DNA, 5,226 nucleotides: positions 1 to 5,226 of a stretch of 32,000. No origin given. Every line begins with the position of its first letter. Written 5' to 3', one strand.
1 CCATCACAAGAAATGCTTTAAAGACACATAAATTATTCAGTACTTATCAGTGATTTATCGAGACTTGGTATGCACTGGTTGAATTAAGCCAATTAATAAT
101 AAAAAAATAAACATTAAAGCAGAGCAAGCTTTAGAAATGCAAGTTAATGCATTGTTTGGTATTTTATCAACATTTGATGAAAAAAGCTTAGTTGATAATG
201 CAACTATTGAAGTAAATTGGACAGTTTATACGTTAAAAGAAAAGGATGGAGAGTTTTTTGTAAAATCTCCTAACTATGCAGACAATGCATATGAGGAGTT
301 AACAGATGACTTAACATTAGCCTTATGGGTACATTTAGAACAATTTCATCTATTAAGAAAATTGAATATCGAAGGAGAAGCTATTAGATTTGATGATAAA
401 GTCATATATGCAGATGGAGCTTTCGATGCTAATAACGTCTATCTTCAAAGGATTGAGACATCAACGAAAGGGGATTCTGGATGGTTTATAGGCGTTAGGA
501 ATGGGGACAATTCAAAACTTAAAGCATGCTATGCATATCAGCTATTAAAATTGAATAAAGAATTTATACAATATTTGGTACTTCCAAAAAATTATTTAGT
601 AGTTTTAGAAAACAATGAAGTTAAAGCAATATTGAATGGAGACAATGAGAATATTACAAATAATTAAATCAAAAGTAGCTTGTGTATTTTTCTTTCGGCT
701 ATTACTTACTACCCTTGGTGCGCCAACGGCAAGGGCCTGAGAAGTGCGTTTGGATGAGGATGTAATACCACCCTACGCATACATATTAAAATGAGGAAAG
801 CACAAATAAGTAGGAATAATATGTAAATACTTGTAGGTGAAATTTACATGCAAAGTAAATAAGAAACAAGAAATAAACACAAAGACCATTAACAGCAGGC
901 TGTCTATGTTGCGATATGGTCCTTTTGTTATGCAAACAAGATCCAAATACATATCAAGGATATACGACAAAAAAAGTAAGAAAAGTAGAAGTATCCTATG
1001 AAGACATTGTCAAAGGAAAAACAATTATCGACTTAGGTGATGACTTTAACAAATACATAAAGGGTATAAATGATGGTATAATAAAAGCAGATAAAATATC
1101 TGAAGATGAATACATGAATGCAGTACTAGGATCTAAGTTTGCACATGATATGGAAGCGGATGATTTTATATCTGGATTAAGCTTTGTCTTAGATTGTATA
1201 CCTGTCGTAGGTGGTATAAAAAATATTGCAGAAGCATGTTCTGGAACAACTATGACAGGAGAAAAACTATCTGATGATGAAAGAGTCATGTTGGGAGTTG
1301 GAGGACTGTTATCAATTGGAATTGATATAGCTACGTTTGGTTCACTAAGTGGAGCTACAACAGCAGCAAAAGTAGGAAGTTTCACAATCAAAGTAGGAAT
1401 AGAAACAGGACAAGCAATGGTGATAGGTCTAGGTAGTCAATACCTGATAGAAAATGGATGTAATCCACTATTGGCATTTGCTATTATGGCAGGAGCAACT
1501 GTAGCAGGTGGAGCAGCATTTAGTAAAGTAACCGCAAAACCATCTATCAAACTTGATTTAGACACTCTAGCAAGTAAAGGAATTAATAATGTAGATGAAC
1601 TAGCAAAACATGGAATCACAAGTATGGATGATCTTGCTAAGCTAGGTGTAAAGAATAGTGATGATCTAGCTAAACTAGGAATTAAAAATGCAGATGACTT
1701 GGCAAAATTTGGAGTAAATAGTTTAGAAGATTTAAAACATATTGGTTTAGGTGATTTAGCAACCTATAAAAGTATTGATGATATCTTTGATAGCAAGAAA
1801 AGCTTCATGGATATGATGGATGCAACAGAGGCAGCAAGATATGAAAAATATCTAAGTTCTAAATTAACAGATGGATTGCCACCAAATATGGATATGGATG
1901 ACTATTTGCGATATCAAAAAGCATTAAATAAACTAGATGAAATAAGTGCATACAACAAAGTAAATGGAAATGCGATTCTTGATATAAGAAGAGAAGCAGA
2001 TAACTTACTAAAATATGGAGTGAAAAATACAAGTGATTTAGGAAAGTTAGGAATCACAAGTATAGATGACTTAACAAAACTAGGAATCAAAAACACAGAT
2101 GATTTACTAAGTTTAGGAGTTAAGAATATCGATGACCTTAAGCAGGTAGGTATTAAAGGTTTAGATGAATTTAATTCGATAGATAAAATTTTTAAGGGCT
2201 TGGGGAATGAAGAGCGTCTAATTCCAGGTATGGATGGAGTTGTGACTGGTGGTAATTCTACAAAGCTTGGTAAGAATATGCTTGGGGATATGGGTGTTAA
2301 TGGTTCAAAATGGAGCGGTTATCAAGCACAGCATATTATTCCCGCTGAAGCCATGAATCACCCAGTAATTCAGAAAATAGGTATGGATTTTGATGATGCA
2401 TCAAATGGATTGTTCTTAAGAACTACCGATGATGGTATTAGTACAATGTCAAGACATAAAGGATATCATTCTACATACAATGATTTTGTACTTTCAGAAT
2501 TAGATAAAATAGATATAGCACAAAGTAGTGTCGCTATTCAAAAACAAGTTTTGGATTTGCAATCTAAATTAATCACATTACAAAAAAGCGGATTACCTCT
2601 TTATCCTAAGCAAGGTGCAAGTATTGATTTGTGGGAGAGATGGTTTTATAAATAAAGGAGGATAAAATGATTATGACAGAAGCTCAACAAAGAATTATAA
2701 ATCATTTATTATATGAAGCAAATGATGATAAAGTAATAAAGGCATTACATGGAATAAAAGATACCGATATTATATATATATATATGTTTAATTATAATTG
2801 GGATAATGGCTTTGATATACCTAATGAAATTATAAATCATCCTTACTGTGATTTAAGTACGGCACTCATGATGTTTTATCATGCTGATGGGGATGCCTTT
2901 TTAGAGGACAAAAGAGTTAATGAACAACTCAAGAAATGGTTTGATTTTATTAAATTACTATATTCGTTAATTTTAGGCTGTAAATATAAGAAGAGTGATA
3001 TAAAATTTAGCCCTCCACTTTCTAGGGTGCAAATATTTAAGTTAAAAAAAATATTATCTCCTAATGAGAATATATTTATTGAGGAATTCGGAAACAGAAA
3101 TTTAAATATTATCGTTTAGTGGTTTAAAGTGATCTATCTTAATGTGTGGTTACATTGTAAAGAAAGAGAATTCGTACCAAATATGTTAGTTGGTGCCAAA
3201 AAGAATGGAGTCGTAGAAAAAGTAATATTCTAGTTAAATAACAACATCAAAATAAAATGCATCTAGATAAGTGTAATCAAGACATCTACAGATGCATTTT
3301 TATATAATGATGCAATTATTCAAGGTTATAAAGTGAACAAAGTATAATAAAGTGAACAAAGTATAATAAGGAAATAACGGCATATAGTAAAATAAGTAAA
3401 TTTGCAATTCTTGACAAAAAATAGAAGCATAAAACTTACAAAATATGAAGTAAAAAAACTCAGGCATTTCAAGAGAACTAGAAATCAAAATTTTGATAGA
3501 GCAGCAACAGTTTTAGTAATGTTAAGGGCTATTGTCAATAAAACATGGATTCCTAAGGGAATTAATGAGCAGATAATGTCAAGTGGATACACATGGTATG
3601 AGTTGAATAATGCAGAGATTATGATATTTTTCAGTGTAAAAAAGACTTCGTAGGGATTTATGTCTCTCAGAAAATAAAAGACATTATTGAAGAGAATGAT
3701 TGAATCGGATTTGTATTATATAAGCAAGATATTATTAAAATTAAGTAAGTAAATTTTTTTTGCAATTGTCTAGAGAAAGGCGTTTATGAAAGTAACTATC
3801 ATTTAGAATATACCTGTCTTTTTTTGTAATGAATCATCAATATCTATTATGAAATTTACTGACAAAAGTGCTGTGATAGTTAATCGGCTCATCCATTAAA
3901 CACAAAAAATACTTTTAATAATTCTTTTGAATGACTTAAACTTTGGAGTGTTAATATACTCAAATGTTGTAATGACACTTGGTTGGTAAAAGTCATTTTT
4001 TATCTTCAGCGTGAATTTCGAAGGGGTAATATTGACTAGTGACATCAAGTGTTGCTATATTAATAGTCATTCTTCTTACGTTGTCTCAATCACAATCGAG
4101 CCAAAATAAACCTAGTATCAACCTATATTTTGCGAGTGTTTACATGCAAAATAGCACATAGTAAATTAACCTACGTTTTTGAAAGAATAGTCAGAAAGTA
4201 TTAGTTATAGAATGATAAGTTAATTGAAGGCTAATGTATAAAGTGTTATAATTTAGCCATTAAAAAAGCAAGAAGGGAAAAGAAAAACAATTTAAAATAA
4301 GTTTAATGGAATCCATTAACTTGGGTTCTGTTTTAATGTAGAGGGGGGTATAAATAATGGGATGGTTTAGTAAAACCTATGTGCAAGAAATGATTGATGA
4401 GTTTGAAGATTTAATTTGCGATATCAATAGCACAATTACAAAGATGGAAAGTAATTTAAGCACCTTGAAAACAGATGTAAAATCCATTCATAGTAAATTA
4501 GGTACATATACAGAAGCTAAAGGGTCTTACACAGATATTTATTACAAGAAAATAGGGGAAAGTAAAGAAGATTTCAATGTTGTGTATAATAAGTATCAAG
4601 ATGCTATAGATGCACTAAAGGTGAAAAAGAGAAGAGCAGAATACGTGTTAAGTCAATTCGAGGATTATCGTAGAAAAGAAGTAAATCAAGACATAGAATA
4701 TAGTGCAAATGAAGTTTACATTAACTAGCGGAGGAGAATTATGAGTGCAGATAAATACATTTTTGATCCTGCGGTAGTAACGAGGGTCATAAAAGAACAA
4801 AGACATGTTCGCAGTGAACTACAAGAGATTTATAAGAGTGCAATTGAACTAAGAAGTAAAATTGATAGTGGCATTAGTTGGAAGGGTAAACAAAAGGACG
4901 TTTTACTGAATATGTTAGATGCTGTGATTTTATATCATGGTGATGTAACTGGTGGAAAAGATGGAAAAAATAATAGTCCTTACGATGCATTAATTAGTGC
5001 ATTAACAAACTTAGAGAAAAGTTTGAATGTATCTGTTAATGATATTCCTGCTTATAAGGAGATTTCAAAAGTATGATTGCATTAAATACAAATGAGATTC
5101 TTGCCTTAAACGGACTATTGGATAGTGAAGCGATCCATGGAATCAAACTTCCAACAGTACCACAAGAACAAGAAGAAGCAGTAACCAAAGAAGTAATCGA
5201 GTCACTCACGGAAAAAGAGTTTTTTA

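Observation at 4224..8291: Six-gene coupled toxin operon whose WHH-nuclease toxin has no recognisable export domain; possible split LXG-type or new targeting module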

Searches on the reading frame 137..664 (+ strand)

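Call 105: search_protein_families(library=pfam, proteins=[window:137-664:+], max_evalue=0.01)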
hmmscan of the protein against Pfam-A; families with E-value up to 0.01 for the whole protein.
window:137-664:+ (176 aa): 1 family
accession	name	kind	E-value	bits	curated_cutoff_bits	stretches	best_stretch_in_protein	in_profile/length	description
PF24719.1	Imm33-like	-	4.9e-16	58.9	27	1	69-166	2-101/103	Imm33-like domain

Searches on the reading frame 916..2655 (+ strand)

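Call 4: search_protein_families(library=pfam, proteins=[window:916-2655:+], max_evalue=1)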
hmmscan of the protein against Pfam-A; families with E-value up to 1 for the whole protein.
window:916-2655:+ (579 aa): 10 families
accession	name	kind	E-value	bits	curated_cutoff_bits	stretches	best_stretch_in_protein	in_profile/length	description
PF14412.12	AHH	-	5.2e-20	72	22.3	1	463-547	11-106/111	A nuclease family of the HNH/ENDO VII superfamily with conserved AHH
PF14449.11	PT-TG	-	1.2e-07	32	23.5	1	87-143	4-55/68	Pre-toxin TG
PF04994.19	TfoX_C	-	9.2e-07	29.3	23.1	1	250-275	7-32/81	TfoX C-terminal domain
PF10391.15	DNA_pol_lambd_f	-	0.00011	22.4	29.8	0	255-275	10-30/51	Fingers domain of DNA polymerase lambda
PF11731.14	Cdd1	-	0.00045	20.8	25.5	0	249-275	9-35/86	Pathogenicity locus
PF22993.4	SAM_EPH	-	0.00052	20.1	27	0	227-244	21-38/60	Ephrin receptor 1 SAM domain-like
PF03118.21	RNA_pol_A_CTD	-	0.0042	17.2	23.8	0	217-251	27-61/67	Bacterial RNA polymerase, alpha chain C terminal domain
PF20451.3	Calmod_bind_M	-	0.11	13.6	24.5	0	218-243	22-47/67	Calmodulin binding protein central domain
PF00536.37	SAM_1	-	0.12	13.2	23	0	231-261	25-52/64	SAM domain (Sterile alpha motif)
PF07647.24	SAM_2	-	0.19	12.4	20.5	0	227-263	23-56/66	SAM domain (Sterile alpha motif)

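Call 5: search_protein_families(library=ncbifam, proteins=[window:916-2655:+], max_evalue=1)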
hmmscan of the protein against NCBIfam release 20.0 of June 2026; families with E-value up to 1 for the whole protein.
window:916-2655:+ (579 aa): 3 families
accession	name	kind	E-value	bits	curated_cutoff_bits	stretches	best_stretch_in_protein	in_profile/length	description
TIGR01954.1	nusA_Cterm_rpt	equivalog_domain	3.9e-07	30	48.15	1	228-246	8-26/50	transcription termination factor NusA, C-terminal duplication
NF010731.0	PRK14133.1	equivalog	0.0003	20.1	362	2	232-321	181-271/352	DNA polymerase IV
NF003519.0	PRK05182.2-5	equivalog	0.048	12.6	277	0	378-420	262-304/320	DNA-directed RNA polymerase subunit alpha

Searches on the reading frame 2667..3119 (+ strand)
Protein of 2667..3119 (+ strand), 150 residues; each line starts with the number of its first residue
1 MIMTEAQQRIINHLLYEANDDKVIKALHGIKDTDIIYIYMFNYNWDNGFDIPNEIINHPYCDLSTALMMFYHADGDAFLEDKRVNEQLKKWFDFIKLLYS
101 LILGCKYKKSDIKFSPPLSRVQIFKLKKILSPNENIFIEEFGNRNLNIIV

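Call 4: search_protein_families(library=pfam, proteins=[window:2667-3119:+], max_evalue=1)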
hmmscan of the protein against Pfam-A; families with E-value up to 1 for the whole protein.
window:2667-3119:+ (150 aa): 1 family
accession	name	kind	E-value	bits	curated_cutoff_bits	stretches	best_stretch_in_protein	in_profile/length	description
PF14096.11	DUF4274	-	2.8e-17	62.9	27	1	35-100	5-73/76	Domain of unknown function (DUF4274)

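Call 5: search_protein_families(library=ncbifam, proteins=[window:2667-3119:+], max_evalue=1)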
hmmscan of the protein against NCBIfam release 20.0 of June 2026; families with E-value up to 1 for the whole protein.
window:2667-3119:+ (150 aa): 0 families

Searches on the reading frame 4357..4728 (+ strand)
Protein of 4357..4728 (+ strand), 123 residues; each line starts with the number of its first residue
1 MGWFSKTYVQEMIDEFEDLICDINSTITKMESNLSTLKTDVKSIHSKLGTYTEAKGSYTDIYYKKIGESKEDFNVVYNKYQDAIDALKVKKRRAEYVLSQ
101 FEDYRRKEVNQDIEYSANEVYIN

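Call 4: search_protein_families(library=pfam, proteins=[window:4357-4728:+], max_evalue=1)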
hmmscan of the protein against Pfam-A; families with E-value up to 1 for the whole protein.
window:4357-4728:+ (123 aa): 17 families
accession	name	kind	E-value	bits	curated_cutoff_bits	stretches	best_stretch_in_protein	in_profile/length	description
PF05149.17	Flagellar_rod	-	0.0022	18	23.4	1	23-119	3-95/287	Paraflagellar rod protein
PF16888.10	YwqH-like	-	0.0061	17.3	33.7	1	16-96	22-102/123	YwqH-like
PF08700.17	VPS51_Exo84_N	-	0.007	16.9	24.2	1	22-50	55-83/87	Vps51/EXO84/COG1 N-terminal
PF15743.10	SPATA1_C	-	0.012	15.9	27.8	1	28-116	54-142/150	Spermatogenesis-associated C-terminus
PF06419.17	COG6_N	-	0.026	15.1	27.4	1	9-52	38-81/114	Conserved oligomeric complex COG6, N-terminal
PF04108.17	ATG17_like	-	0.037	14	43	1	5-54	110-156/355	Autophagy protein ATG17-like domain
PF10779.14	XhlA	-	0.059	14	34.7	0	10-46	10-46/67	Haemolysin XhlA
PF07889.17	DUF1664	-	0.062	13.8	34.6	1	9-48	71-110/124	Protein of unknown function (DUF1664)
PF09403.15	FadA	-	0.07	14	28.5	0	3-38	59-93/99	Adhesion protein FadA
PF08651.15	DASH_Duo1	-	0.08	13.2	25.4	1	13-52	9-48/74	DASH complex subunit Duo1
PF08702.15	Fib_alpha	-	0.091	13.4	29.9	2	7-48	77-118/143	Fibrinogen alpha/beta chain family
PF10473.14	CENP-F_leu_zip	-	0.1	13.1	34.5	0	23-50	57-80/140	Leucine-rich repeats of kinetochore protein Cenp-F/LEK1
PF06009.19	Laminin_II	-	0.1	13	33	1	13-53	5-52/138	Laminin Domain II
PF04102.17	SlyX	-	0.12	13.5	30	1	7-48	13-54/67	SlyX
PF04799.18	Fzo_mitofusin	-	0.12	12.2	27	1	5-46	92-133/161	fzo-like conserved region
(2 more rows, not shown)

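Call 5: search_protein_families(library=ncbifam, proteins=[window:4357-4728:+], max_evalue=1)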
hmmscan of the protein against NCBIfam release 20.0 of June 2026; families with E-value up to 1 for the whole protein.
window:4357-4728:+ (123 aa): 10 families
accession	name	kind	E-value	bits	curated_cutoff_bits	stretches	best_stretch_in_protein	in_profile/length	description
NF047388.1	SA1320_fam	subfamily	0.00033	19.3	230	1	5-101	467-561/644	SA1320 family protein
NF045487.1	ASRP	equivalog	0.003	16.2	300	1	6-111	312-412/593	archaea-specific SMC-related protein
NF041034.1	Rad50_Sulf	equivalog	0.0058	14.5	1000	1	20-113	292-387/872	DNA double-strand break repair ATPase Rad50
NF053525.1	thylo_ssr2422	subfamily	0.0063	16.9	38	1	13-55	15-53/77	ssr2422 family thylakoid membrane protein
NF051436.1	NheA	equivalog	0.019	13.9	500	1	4-63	88-147/385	non-hemolytic enterotoxin subunit A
NF004428.0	PRK05771.2-1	equivalog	0.034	12.3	766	1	8-63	105-160/680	V-type ATP synthase subunit I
NF043058.1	T4SS_LegC2C7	subfamily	0.048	12.6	350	1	9-102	215-308/348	LegC2/C7 family Dot/Icm T4SS effector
NF052504.1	sll1863_fam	domain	0.084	13.1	35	0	78-103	36-61/93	sll1863 family stress response protein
NF004432.0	PRK05771.3-1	equivalog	0.084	11.2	1044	1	16-90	191-264/643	V-type ATP synthase subunit I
NF040788.1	S-lay_SlaB_Mtsph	equivalog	0.12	11.3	700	1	18-55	308-345/416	S-layer protein SlaB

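Call 102: search_protein_families(library=pfam, proteins=[P0014, L019:5674-5988:+, L019:4278-4667:+, L019:4686-4997:+, L019:5000-5671:+], max_evalue=1)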
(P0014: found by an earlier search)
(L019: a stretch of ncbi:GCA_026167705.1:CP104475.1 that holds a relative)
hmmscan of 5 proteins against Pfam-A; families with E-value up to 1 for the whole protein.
P0014 (614 aa): 3 families
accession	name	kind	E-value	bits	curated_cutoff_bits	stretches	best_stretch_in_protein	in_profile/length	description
PF13930.12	Endonuclea_NS_2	-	1.8e-27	96.6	27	1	473-603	2-131/132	DNA/RNA non-specific endonuclease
PF14449.11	PT-TG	-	6.7e-08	32.8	23.5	1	240-294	18-67/68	Pre-toxin TG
PF22770.2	POP1_C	-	0.054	14.1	24.3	1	158-249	38-133/174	POP1 C-terminal domain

L019:5674-5988:+ (105 aa): 2 families
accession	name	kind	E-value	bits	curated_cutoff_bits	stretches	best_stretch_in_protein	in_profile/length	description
PF23067.1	MG280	-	0.037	14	27.4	1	12-78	77-145/259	Uncharacterised protein MG280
PF10046.14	BLOC1_2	-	0.12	13.2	33.4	1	10-42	39-71/96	Biogenesis of lysosome-related organelles complex-1 subunit 2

L019:4278-4667:+ (130 aa): 4 families
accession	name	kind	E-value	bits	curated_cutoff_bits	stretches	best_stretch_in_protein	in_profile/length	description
PF05335.18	DUF745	-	0.0065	16.7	33.3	1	9-71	115-178/183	Protein of unknown function (DUF745)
PF13907.11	CHD1-like_C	-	0.045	14.6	28.3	0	87-114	38-65/96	Chromodomain-helicase-DNA-binding protein 1-like, C-terminal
PF04728.18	LPP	-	0.38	11.6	29.1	0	92-117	12-37/53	Lipoprotein leucine-zipper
PF11727.13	ISG65-75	-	0.79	9.3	25.1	1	5-84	61-141/281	Invariant surface glycoprotein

L019:4686-4997:+ (104 aa): 9 families
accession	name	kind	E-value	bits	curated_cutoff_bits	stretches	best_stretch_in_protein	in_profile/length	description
PF06013.18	WXG100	-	2.5e-13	50.5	27.3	1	7-92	2-86/86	Proteins of 100 residues with WXG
PF21445.3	ADDB_N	-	6.9e-05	22.6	26.6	1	23-93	121-196/290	ADDB, N-terminal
PF14131.11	DUF4298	-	0.015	15.8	27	1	16-55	13-52/87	Domain of unknown function (DUF4298)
PF18489.6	Alpha_Helical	-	0.065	13.9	32.4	1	24-56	64-96/127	Alpha helical domain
PF24151.2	ArlX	-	0.072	13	28.7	1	30-96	37-106/229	ArlX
PF04513.17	Baculo_PEP_C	-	0.082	13.4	38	1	16-88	28-102/140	Baculovirus polyhedron envelope protein, PEP, C terminus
PF03791.18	KNOX2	-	0.1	12.6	27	0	60-87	17-44/48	KNOX2 domain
PF04102.17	SlyX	-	0.19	12.8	30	0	14-43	19-48/67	SlyX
PF05103.18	DivIVA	-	0.47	10.9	28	0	49-93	17-61/131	DivIVA protein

L019:5000-5671:+ (224 aa): 2 families
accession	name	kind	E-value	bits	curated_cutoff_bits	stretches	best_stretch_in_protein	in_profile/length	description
PF16887.10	DUF5081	-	1.4e-83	280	27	1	4-222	1-230/231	Domain of unknown function (DUF5081)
PF03736.22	EPTP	-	0.093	13.3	21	1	80-100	13-33/42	EPTP domain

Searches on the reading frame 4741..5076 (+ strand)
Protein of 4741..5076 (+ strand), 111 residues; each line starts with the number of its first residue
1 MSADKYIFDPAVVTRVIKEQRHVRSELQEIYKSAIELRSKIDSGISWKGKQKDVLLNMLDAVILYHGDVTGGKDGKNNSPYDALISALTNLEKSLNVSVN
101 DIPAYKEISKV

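Call 4: search_protein_families(library=pfam, proteins=[window:4741-5076:+], max_evalue=1)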
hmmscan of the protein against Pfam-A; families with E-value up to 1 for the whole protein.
window:4741-5076:+ (111 aa): 0 families

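Call 5: search_protein_families(library=ncbifam, proteins=[window:4741-5076:+], max_evalue=1)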
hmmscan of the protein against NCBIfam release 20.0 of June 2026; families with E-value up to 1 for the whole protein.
window:4741-5076:+ (111 aa): 0 families

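Call 87: search_solved_structures(query=A5, max_evalue=10)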
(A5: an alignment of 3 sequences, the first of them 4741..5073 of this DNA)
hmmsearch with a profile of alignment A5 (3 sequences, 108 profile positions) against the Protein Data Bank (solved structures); distinct sequences matched with E-value up to 10: 43.
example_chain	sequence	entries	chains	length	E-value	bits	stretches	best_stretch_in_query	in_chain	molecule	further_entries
3jqh_A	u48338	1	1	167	6.3e-08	36.2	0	22-39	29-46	C-type lectin domain family 4 member M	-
8oyx_A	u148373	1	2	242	0.042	17.4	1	50-92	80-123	De novo designed soluble GPCR-like protein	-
6x8n_A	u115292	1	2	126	0.16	15.6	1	22-98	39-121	De novo designed ABLE protein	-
4bhv_A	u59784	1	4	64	0.3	14.7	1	12-51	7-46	PHOSPHOPROTEIN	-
7emn_A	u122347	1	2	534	0.35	14.5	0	33-73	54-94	Tyrosine-protein phosphatase non-receptor type 11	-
9r16_A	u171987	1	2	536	0.36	14.4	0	33-73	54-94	Tyrosine-protein phosphatase non-receptor type 11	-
5xzr_A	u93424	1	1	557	0.4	14.3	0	33-73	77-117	Tyrosine-protein phosphatase non-receptor type 11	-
2dn9_A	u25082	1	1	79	0.5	14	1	49-95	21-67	DnaJ homolog subfamily A member 3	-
6dmp_A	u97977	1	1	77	0.58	13.8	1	12-60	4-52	Designed orthogonal protein DHD13_XAAA_A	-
4c5q_A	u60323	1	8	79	0.62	13.7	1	12-50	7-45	PHOSPHOPROTEIN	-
5ibs_A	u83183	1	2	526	0.78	13.4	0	33-73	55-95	Tyrosine-protein phosphatase non-receptor type 11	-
2shp_A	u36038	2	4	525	0.78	13.4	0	33-73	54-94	SHP-2 | Tyrosine-protein phosphatase non-receptor type 11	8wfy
9tkt_A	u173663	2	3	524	0.81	13.3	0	33-73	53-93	Tyrosine-protein phosphatase non-receptor type 11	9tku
7jvm_A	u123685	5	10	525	0.82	13.3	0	33-73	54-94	Tyrosine-protein phosphatase non-receptor type 11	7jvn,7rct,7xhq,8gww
5ehp_A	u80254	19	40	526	0.82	13.3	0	33-73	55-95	Tyrosine-protein phosphatase non-receptor type 11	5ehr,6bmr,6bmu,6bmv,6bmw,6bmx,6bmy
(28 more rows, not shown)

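Call 102: search_protein_families(library=pfam, proteins=[P0014, L019:5674-5988:+, L019:4278-4667:+, L019:4686-4997:+, L019:5000-5671:+], max_evalue=1)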
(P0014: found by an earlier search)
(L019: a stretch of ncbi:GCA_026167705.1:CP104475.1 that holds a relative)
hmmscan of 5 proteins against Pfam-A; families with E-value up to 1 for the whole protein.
P0014 (614 aa): 3 families
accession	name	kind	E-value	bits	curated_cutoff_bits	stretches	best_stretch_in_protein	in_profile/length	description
PF13930.12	Endonuclea_NS_2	-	1.8e-27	96.6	27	1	473-603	2-131/132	DNA/RNA non-specific endonuclease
PF14449.11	PT-TG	-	6.7e-08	32.8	23.5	1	240-294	18-67/68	Pre-toxin TG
PF22770.2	POP1_C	-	0.054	14.1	24.3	1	158-249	38-133/174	POP1 C-terminal domain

L019:5674-5988:+ (105 aa): 2 families
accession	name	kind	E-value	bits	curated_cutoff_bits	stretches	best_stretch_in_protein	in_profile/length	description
PF23067.1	MG280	-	0.037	14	27.4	1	12-78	77-145/259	Uncharacterised protein MG280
PF10046.14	BLOC1_2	-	0.12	13.2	33.4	1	10-42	39-71/96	Biogenesis of lysosome-related organelles complex-1 subunit 2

L019:4278-4667:+ (130 aa): 4 families
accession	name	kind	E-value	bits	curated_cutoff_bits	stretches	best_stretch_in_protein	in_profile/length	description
PF05335.18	DUF745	-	0.0065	16.7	33.3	1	9-71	115-178/183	Protein of unknown function (DUF745)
PF13907.11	CHD1-like_C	-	0.045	14.6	28.3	0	87-114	38-65/96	Chromodomain-helicase-DNA-binding protein 1-like, C-terminal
PF04728.18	LPP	-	0.38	11.6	29.1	0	92-117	12-37/53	Lipoprotein leucine-zipper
PF11727.13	ISG65-75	-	0.79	9.3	25.1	1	5-84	61-141/281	Invariant surface glycoprotein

L019:4686-4997:+ (104 aa): 9 families
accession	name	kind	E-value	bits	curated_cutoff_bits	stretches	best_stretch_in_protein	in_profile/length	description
PF06013.18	WXG100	-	2.5e-13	50.5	27.3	1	7-92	2-86/86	Proteins of 100 residues with WXG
PF21445.3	ADDB_N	-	6.9e-05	22.6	26.6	1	23-93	121-196/290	ADDB, N-terminal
PF14131.11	DUF4298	-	0.015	15.8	27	1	16-55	13-52/87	Domain of unknown function (DUF4298)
PF18489.6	Alpha_Helical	-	0.065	13.9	32.4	1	24-56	64-96/127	Alpha helical domain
PF24151.2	ArlX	-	0.072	13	28.7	1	30-96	37-106/229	ArlX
PF04513.17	Baculo_PEP_C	-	0.082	13.4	38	1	16-88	28-102/140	Baculovirus polyhedron envelope protein, PEP, C terminus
PF03791.18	KNOX2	-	0.1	12.6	27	0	60-87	17-44/48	KNOX2 domain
PF04102.17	SlyX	-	0.19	12.8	30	0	14-43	19-48/67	SlyX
PF05103.18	DivIVA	-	0.47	10.9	28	0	49-93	17-61/131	DivIVA protein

L019:5000-5671:+ (224 aa): 2 families
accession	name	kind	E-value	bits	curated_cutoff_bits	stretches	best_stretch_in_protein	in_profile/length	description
PF16887.10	DUF5081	-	1.4e-83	280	27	1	4-222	1-230/231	Domain of unknown function (DUF5081)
PF03736.22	EPTP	-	0.093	13.3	21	1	80-100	13-33/42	EPTP domain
